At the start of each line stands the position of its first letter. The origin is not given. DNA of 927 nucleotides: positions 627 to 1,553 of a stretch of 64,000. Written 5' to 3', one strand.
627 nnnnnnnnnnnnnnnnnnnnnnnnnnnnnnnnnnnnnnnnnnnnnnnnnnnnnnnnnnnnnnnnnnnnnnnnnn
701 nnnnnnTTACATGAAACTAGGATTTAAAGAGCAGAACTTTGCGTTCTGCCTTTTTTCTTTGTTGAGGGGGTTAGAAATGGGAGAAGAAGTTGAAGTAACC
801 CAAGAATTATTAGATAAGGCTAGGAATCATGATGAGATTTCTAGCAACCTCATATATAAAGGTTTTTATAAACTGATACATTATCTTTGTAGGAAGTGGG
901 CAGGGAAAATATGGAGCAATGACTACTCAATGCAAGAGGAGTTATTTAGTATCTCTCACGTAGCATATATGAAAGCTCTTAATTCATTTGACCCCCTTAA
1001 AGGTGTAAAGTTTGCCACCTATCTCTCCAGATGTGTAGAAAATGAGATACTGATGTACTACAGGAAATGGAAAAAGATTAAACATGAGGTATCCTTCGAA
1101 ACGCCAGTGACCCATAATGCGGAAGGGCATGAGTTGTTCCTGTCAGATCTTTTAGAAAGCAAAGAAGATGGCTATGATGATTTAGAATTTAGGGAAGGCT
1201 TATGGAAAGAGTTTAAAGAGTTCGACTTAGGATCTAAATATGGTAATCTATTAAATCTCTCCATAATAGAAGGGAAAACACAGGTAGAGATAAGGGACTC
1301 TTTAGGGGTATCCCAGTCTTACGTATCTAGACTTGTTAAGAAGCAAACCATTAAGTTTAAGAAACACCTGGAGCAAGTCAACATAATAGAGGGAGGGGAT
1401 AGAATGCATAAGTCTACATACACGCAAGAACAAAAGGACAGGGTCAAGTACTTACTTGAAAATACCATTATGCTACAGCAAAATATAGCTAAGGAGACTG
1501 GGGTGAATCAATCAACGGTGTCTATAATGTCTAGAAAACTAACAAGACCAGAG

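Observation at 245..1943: Sigma-factor gene with C-terminal HTH extension, in-frame internal RBS/ATG, and a tightly coupled His-rich upstream gene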

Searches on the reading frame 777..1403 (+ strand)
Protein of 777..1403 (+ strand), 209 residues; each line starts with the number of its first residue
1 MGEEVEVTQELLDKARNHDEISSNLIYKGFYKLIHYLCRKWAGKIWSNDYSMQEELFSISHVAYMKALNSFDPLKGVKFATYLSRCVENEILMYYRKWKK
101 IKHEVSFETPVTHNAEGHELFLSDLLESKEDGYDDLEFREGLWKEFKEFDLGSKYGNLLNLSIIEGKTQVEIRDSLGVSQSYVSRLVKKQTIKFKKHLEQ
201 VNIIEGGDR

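Call 66: search_solved_structures(query=window:777-1403:+, max_evalue=0.001)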
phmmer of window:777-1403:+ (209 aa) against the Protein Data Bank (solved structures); distinct sequences matched with E-value up to 0.001: 4.
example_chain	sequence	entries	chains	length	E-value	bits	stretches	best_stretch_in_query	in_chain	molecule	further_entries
8b3z_A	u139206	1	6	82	5.3e-13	52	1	18-101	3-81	RNA polymerase sigma factor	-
8vjl_B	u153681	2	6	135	1.9e-10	43.7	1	13-102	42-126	RNA polymerase sigma factor | RNA polymerase sigma-K factor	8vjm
8x6g_H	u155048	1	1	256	1.8e-07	34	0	103-191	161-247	RNA polymerase sigma factor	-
1l0o_C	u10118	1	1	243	0.00013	24.6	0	31-101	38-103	sigma factor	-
